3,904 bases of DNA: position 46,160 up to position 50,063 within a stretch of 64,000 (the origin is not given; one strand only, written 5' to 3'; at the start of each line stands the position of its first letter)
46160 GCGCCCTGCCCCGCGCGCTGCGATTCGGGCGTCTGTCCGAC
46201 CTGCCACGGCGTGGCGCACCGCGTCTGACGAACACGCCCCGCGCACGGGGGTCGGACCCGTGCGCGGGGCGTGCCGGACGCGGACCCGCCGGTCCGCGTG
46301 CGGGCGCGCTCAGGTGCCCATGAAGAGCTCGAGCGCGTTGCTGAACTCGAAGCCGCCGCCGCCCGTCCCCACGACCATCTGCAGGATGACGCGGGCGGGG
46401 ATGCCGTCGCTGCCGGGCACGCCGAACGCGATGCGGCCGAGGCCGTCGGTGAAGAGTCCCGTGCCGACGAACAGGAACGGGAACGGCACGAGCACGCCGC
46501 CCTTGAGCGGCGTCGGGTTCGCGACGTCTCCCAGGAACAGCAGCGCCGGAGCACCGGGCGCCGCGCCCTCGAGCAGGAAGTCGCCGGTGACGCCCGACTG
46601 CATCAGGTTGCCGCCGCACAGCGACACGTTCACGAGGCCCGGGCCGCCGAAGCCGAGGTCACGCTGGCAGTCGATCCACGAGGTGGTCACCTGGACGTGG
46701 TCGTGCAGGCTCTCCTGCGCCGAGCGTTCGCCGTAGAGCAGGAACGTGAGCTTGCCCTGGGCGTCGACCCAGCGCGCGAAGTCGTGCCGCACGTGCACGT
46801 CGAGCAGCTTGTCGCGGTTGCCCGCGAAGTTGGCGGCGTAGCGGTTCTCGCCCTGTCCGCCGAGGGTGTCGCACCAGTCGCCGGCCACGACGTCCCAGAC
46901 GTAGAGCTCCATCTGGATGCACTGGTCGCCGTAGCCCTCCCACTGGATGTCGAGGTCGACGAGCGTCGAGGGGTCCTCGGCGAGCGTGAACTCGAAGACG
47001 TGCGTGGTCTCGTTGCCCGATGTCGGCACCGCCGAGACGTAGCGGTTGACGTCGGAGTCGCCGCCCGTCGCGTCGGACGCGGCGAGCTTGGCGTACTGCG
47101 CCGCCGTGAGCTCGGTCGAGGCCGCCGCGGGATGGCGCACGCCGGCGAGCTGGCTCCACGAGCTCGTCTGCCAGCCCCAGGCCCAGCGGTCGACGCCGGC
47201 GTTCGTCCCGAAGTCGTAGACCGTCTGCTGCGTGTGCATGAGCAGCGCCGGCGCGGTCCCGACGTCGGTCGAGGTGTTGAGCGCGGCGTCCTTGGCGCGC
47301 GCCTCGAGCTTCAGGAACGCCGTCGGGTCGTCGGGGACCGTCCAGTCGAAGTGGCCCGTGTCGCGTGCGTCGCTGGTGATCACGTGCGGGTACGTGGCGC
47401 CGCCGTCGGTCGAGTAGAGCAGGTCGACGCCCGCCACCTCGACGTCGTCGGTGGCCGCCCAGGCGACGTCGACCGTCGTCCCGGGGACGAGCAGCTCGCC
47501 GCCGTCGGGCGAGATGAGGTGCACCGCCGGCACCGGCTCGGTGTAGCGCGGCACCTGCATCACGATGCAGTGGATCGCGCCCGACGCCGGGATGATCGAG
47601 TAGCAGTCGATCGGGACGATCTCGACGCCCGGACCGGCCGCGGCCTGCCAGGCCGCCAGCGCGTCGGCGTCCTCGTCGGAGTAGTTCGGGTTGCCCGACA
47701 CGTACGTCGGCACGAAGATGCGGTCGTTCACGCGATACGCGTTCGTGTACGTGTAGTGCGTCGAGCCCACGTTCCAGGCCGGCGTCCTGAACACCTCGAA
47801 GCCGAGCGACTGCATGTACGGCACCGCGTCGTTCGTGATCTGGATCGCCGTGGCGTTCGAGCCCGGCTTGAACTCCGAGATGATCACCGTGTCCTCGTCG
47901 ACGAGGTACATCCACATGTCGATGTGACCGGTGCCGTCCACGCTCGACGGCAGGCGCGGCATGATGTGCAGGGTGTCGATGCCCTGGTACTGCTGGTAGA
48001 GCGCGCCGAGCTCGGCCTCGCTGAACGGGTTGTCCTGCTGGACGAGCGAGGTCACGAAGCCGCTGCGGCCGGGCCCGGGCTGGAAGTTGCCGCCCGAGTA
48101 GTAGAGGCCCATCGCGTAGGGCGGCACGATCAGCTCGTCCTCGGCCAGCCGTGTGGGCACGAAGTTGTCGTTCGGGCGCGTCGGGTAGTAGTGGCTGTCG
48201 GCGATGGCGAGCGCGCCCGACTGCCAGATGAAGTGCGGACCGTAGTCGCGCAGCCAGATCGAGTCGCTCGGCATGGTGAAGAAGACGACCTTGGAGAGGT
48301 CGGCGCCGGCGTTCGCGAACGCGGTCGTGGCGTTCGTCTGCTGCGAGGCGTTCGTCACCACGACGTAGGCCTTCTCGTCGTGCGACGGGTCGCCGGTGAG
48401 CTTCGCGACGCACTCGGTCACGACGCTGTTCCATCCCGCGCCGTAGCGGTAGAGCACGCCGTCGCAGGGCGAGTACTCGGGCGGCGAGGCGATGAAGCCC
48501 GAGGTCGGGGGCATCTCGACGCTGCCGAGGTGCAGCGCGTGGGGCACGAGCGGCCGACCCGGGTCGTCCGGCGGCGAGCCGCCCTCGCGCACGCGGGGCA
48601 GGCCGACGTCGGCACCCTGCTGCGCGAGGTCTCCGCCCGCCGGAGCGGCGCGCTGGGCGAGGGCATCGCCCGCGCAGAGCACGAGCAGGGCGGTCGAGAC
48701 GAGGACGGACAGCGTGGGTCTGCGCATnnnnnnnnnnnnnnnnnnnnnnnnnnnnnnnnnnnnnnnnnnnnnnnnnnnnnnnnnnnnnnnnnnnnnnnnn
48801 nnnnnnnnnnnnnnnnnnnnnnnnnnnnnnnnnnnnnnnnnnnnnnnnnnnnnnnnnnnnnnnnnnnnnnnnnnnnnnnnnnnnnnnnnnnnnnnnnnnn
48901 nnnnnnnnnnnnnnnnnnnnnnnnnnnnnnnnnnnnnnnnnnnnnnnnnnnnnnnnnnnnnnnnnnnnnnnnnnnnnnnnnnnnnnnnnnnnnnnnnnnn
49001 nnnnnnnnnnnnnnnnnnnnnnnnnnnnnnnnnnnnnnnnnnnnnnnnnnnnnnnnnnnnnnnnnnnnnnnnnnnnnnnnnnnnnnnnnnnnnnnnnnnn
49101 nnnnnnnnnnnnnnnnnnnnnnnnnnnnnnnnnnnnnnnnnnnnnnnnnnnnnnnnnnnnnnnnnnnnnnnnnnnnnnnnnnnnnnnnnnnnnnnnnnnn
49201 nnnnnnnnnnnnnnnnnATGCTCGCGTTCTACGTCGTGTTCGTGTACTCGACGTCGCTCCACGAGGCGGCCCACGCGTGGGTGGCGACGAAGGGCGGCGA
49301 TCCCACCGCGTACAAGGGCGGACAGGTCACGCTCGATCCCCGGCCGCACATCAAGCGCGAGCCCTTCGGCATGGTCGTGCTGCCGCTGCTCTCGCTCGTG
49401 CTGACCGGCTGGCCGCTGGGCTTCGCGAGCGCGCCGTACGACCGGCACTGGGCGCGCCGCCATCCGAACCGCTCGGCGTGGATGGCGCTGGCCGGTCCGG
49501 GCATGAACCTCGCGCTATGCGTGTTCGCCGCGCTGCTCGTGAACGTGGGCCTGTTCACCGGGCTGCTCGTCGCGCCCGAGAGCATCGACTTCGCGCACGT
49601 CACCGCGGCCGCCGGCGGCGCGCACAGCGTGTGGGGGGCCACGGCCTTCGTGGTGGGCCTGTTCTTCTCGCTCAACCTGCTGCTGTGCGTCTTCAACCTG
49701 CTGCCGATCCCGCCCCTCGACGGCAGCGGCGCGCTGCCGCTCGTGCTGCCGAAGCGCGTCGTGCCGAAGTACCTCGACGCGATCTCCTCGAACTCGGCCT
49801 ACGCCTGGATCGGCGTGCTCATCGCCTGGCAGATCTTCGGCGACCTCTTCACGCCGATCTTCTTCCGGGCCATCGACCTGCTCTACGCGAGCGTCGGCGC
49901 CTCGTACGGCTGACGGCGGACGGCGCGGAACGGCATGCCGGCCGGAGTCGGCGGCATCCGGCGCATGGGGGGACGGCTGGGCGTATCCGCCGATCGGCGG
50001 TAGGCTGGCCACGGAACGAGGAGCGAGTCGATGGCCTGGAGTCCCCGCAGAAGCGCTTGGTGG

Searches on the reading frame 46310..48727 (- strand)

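Call 79: search_protein_families(library=pfam, proteins=[window:46310-48727:-], max_evalue=0.001)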
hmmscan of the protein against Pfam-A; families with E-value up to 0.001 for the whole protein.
window:46310-48727:- (805 aa): 2 families
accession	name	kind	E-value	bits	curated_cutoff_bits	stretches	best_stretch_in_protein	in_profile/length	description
PF04371.20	PAD_porph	-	1.8e-24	87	25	1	101-393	29-321/321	Porphyromonas-type peptidyl-arginine deiminase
PF17957.7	Big_7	-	6.5e-05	23.9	24.1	1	400-466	1-60/70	Bacterial Ig domain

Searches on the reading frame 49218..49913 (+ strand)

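Call 79: search_protein_families(library=pfam, proteins=[window:49218-49913:+], max_evalue=0.001)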
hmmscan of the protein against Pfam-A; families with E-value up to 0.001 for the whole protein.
window:49218-49913:+ (231 aa): 1 family
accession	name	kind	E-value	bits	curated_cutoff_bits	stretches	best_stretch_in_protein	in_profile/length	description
PF02163.28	Peptidase_M50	-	4.3e-13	49.5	27.2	1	3-179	1-199/221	Peptidase family M50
